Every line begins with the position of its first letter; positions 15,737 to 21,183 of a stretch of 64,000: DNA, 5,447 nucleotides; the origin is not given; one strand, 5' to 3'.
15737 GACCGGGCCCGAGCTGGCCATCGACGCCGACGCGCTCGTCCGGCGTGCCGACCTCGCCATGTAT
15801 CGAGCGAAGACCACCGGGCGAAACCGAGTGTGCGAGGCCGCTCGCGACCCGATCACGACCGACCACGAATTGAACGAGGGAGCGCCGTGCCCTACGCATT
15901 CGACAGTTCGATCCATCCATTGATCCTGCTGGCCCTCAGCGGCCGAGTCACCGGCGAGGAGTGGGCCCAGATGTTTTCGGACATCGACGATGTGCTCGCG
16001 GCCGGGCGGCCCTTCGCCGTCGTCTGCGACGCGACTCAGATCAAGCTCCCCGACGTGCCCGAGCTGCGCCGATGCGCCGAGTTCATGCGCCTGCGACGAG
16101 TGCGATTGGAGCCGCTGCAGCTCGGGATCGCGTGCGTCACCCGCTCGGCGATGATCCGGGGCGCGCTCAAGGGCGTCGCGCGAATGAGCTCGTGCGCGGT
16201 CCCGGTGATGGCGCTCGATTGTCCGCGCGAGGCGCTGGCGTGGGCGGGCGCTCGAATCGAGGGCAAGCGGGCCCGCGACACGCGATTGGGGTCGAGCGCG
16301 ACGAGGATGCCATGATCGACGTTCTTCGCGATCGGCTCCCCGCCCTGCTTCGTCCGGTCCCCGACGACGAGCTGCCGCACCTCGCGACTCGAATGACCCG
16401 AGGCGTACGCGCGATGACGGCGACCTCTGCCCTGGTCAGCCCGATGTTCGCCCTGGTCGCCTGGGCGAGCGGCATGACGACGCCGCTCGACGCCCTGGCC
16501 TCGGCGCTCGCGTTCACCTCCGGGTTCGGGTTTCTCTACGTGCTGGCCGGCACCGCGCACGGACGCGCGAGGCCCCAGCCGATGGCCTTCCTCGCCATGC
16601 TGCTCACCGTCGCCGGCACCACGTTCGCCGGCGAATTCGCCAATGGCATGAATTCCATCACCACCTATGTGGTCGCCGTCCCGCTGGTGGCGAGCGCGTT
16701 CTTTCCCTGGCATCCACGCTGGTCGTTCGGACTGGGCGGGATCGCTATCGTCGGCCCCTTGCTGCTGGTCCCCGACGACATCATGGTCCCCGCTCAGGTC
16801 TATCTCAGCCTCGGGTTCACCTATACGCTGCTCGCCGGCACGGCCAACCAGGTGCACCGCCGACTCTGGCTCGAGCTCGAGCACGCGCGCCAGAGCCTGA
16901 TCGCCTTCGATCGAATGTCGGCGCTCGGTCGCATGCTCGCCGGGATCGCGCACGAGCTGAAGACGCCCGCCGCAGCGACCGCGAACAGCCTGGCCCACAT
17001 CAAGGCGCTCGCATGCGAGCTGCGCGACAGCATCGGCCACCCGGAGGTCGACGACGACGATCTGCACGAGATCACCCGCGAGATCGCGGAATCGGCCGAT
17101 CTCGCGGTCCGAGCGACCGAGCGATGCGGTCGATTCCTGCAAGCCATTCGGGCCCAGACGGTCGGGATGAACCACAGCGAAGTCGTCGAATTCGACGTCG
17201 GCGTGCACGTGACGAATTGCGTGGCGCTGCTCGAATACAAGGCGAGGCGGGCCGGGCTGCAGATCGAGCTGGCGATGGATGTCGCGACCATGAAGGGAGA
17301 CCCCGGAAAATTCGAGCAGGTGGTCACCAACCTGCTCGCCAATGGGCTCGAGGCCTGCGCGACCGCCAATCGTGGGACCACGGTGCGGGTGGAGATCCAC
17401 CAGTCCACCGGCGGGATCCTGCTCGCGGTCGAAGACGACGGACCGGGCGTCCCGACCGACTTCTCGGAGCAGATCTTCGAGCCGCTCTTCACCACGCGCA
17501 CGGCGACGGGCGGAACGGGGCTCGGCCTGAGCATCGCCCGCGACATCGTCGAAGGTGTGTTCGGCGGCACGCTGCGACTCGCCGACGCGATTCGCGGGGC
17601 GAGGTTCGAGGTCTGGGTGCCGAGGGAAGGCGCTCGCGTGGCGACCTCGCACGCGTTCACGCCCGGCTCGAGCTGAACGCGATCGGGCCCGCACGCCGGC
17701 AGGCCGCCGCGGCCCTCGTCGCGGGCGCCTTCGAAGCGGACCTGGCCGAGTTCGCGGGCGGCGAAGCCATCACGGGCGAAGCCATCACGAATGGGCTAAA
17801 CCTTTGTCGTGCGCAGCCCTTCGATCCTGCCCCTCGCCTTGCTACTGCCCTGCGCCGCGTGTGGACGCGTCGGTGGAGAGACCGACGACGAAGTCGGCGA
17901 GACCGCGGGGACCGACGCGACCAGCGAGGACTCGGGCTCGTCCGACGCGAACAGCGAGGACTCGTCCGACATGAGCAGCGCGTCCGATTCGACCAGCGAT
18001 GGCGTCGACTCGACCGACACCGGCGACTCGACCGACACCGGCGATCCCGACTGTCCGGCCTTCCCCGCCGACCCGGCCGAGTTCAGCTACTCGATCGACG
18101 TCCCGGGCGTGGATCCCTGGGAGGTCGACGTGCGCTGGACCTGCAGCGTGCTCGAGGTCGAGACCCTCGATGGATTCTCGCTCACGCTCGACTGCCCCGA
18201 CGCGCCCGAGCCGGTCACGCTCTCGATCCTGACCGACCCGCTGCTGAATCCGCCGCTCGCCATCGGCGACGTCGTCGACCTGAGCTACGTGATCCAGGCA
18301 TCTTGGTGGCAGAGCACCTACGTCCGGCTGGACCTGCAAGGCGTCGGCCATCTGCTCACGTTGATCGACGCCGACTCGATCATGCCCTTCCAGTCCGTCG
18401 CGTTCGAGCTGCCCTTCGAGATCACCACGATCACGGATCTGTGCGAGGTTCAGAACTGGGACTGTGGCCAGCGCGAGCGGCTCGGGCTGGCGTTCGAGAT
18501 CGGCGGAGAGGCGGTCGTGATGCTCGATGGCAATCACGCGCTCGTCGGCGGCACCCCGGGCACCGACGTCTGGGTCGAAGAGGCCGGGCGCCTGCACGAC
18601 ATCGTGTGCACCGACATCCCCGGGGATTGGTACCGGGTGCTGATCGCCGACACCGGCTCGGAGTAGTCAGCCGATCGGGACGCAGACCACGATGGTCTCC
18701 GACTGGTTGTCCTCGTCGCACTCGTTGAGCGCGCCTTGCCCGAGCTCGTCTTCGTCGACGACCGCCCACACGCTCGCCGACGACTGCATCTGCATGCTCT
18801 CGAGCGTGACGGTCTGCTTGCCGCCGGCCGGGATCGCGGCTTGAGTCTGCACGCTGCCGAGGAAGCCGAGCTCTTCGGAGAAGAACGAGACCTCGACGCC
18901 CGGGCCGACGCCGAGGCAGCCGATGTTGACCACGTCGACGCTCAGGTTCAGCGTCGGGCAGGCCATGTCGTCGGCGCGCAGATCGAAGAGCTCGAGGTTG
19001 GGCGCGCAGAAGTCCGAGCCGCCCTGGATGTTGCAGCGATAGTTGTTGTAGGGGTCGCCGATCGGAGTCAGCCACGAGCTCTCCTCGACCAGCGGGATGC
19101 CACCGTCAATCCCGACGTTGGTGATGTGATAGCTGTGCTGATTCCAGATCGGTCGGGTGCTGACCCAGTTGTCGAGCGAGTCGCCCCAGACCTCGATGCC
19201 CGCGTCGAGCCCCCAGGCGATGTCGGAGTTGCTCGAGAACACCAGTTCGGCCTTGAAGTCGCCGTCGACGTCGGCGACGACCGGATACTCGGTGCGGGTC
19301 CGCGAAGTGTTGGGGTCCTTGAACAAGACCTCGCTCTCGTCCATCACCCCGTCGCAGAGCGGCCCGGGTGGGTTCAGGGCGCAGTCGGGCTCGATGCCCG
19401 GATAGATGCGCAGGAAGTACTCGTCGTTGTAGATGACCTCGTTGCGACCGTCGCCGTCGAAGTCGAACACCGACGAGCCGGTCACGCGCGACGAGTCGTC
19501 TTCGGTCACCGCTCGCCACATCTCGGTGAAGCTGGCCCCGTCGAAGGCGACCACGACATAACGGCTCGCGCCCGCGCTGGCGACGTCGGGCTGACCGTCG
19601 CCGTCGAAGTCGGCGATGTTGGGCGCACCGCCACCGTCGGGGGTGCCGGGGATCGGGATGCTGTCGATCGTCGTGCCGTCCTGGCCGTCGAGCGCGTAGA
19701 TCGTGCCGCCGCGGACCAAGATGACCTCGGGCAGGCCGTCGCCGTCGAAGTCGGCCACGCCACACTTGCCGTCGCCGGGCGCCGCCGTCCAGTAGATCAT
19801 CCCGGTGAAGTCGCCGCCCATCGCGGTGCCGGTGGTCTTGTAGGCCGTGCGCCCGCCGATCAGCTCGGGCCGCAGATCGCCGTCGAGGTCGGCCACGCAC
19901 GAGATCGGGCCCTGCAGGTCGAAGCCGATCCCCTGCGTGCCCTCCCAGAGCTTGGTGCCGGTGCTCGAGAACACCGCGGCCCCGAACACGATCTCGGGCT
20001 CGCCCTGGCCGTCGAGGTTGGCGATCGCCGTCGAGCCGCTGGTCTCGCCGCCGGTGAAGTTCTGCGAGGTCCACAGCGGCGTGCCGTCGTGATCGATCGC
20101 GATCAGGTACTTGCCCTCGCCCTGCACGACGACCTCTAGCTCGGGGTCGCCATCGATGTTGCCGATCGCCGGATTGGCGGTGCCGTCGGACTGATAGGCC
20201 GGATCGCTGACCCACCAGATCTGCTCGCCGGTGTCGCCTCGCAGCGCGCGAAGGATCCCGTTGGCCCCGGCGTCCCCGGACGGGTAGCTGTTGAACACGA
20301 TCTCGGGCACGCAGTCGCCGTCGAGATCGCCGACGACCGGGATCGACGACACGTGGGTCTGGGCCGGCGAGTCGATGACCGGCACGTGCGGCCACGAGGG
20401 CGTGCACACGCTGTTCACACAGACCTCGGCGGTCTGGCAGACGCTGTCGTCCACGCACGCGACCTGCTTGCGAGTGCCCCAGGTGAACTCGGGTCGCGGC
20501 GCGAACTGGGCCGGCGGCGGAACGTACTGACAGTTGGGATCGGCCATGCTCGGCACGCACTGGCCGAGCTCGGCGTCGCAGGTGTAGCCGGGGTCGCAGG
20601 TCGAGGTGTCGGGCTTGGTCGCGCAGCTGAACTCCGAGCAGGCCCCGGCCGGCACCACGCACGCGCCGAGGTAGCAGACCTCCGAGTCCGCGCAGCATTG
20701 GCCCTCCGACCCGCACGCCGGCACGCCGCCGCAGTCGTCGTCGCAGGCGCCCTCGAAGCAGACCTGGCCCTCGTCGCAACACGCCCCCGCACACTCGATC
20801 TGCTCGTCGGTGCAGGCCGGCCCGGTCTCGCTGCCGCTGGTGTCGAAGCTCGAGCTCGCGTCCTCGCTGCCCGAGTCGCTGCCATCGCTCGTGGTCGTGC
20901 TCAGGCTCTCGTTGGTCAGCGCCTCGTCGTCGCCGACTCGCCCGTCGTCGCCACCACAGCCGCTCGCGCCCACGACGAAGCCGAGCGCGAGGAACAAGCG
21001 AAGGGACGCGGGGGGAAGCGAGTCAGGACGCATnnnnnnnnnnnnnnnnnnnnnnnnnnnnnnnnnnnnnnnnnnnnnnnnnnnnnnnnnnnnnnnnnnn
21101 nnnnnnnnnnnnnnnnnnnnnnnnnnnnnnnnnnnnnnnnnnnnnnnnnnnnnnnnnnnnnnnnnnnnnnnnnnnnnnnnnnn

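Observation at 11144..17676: Eight-gene, translationally coupled operon linking a Cys-rich-repeat lipoprotein to PilZ, REC-GAF-GGDEF, a STAS-like protein and a histidine kinase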

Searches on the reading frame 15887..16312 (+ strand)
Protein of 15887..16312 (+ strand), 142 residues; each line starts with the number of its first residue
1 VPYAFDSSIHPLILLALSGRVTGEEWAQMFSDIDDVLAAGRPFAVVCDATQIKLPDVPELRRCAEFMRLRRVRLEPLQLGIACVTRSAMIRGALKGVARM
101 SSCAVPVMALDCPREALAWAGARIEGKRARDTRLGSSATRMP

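Call 11: search_protein_families(library=pfam, proteins=[window:15887-16312:+], max_evalue=0.01)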
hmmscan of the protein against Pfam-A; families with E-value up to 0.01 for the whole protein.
window:15887-16312:+ (142 aa): 1 family
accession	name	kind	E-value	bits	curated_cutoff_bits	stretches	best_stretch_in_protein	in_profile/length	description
PF11964.13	SpoIIAA-like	-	0.0036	18.4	25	1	15-119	4-104/106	SpoIIAA-like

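Call 45: find_homologous_proteins(query=window:15887-16312:+, max_evalue=0.001)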
Query window:15887-16312:+ (142 aa): 1 proteins with E <= 0.001 among 83 candidates.
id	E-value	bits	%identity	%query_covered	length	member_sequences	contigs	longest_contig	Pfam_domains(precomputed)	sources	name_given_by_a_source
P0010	1.7e-77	276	99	92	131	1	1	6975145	-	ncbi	ncbi:hypothetical protein ACNOYE_05490 [Nannocystaceae bacterium ST9]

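Call 59: predict_structure(protein=window:15887-16312:+)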
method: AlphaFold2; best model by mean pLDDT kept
length: 142 residues; sequences in the alignment: 1
mean_pLDDT: 44.2   pTM: 0.34
mean pLDDT of the five models: 44.2, 37.2, 36.0, 34.6, 34.5
residues with pLDDT >= 90: 0; 70-90: 0; 50-70: 42; < 50: 100
segments of 3 or more residues with pLDDT < 50: 1-3, 5-7, 9-19, 46-57, 67-128, 131-133, 139-142
pLDDT, mean of each block of 10 residues (from residue 1): 47 44 62 61 49 41 50 34 32 32 29 40 47 50 42
secondary structure, 60 per line:
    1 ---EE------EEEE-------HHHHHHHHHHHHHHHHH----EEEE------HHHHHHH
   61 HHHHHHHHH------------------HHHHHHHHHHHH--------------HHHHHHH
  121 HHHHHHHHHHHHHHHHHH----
elements in order: E12-15 H23-39 E44-47 H54-69 H88-99 H114-138

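Call 60: search_protein_families(library=ncbifam, proteins=[window:15887-16312:+], max_evalue=0.1)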
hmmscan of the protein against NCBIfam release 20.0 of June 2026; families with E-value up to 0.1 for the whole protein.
window:15887-16312:+ (142 aa): 0 families

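Call 61: search_solved_structures(query=A4, max_evalue=10, show_alignments=2)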
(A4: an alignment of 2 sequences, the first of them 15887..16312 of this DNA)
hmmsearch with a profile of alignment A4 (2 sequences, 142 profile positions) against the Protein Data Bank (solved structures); distinct sequences matched with E-value up to 10: 0.

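Call 70: search_protein_families(library=padloc, proteins=[window:15887-16312:+], max_evalue=0.01)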
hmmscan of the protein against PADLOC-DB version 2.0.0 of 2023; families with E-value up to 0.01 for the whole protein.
window:15887-16312:+ (142 aa): 0 families

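Call 87: search_protein_families(library=pfam, alignment_id=A4, max_evalue=1)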
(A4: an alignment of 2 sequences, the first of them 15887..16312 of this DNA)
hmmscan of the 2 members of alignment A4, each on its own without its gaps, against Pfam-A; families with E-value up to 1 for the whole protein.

A. member 1, window:15887-16312:+ (142 aa): 1 family
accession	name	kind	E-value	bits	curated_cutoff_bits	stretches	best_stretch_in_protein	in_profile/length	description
PF11964.13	SpoIIAA-like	-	0.0036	18.4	25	1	15-119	4-104/106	SpoIIAA-like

B. families by the number of members that match (of 2 scanned): 2 families
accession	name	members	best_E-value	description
PF11964.13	SpoIIAA-like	2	0.0036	SpoIIAA-like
PF24365.1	DUF7521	1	0.053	Family of unknown function (DUF7521)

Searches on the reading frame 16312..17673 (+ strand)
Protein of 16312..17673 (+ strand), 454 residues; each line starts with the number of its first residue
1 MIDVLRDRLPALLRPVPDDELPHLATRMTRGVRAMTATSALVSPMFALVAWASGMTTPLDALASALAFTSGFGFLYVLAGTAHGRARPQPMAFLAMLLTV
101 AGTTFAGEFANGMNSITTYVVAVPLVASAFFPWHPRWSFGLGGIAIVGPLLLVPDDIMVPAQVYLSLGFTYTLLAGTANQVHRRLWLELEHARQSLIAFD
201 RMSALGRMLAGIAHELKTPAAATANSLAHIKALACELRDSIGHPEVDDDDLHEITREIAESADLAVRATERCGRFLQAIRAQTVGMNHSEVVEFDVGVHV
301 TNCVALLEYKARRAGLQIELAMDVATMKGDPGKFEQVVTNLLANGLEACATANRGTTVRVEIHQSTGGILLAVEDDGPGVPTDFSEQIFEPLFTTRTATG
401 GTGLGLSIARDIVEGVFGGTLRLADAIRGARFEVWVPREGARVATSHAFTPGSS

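Call 11: search_protein_families(library=pfam, proteins=[window:16312-17673:+], max_evalue=0.01)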
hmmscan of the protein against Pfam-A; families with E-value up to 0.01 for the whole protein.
window:16312-17673:+ (454 aa): 4 families
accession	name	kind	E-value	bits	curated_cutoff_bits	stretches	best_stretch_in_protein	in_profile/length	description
PF02518.31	HATPase_c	-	8.6e-23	81.3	26.4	1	329-439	1-110/111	Histidine kinase-, DNA gyrase B-, and HSP90-like ATPase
PF14501.12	HATPase_c_5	-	0.00056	20.2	22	1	336-421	8-86/102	GHKL domain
PF00512.31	HisKA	-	0.0034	17.8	26.9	0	205-263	2-48/66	His Kinase A (phospho-acceptor) domain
PF13589.12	HATPase_c_3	-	0.0094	16.4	25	0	334-390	3-55/137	Histidine kinase-, DNA gyrase B-, and HSP90-like ATPase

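Call 60: search_protein_families(library=ncbifam, proteins=[window:16312-17673:+], max_evalue=0.1)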
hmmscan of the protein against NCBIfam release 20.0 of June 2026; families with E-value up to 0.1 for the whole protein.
window:16312-17673:+ (454 aa): 78 families (the best 25 are shown)
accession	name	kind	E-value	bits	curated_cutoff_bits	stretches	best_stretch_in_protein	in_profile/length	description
NF008468.0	PRK11360.1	equivalog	7.3e-29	100.6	646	1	191-439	382-609/616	two-component system sensor histidine kinase AtoS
NF010411.0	PRK13837.1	equivalog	6.1e-25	87.4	647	1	182-450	427-687/828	two-component system VirA-like sensor kinase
NF007688.0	PRK10364.1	equivalog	1.1e-23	83.7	479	1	199-442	234-455/460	two-component system sensor histidine kinase ZraS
NF041777.1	sens_FixL_Rhizob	equivalog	1.6e-22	79.8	850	1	189-437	246-480/485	sensor protein FixL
NF038348.1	T2SS_HK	subfamily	4e-21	75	450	1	181-437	303-572/574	histidine kinase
NF052574.1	HisKinEspCMyxo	equivalog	6.1e-21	74.3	1200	1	192-443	404-642/785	serine histidine kinase EspC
NF046026.1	HisKinCckACaul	equivalog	8.7e-20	70.4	1000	1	194-441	291-535/678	cell cycle histidine kinase CckA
NF058527.1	HistKinChvGCaul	equivalog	1.1e-19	70.7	740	1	199-438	300-533/535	two-component sensor histidine kinase ChvG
NF047497.1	HK_LIC_12097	equivalog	2.8e-19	69.1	500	1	200-437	145-365/367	LIC_12097 family sensor histidine kinase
NF052573.1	HisKinEspAMyxo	equivalog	4.1e-19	68.1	1400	1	181-436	361-609/755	serine histidine kinase EspA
NF046044.1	PnpS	equivalog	6.7e-19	68.2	400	1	289-434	240-387/390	two-component system histidine kinase PnpS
NF040750.1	tetrathio_HK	equivalog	1.4e-18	66.7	750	1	188-424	321-539/555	tetrathionate respiration histidine kinase TtrS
TIGR02956.1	TMAO_torS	equivalog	3.6e-18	65.1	676.5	1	290-445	533-689/967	TMAO reductase system sensor histidine kinase/response regulator TorS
NF007898.0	PRK10604.1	equivalog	6.6e-18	65.1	478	1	208-439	215-424/433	two-component system sensor histidine kinase RstB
NF006800.0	PRK09303.1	equivalog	1.9e-17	63.3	342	1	189-437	137-376/383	histidine kinase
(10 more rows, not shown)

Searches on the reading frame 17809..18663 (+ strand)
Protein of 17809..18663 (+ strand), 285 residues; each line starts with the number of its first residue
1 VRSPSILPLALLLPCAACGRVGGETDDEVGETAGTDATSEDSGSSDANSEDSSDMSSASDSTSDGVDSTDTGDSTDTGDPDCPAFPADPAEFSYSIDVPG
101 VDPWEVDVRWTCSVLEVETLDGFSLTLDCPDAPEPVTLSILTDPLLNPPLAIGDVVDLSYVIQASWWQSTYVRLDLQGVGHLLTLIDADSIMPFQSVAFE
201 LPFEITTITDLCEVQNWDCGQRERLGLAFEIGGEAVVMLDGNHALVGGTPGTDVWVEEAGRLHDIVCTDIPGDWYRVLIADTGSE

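Call 43: search_protein_families(library=pfam, proteins=[window:17809-18663:+], max_evalue=0.01)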
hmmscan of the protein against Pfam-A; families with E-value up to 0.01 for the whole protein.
window:17809-18663:+ (285 aa): 0 families

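Call 60: search_protein_families(library=ncbifam, proteins=[window:17809-18663:+], max_evalue=0.1)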
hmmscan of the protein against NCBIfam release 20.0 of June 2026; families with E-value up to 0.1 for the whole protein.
window:17809-18663:+ (285 aa): 0 families

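Call 70: search_protein_families(library=padloc, proteins=[window:17809-18663:+], max_evalue=0.01)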
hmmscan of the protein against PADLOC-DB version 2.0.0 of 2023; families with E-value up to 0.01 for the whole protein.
window:17809-18663:+ (285 aa): 0 families

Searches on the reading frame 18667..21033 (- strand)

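Call 43: search_protein_families(library=pfam, proteins=[window:18667-21033:-], max_evalue=0.01)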
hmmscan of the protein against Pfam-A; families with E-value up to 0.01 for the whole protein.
window:18667-21033:- (788 aa): 3 families
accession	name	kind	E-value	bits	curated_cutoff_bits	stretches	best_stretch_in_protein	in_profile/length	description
PF13517.12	FG-GAP_3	-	9.9e-22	77.8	26.9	2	428-485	1-60/61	FG-GAP-like repeat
PF01839.29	FG-GAP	-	8.3e-08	32.4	22.1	0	426-439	7-20/37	FG-GAP repeat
PF21348.3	RGL11_C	-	2e-05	24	27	0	330-370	233-273/490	Rhamnogalacturonan lyase family 11, C-terminal domain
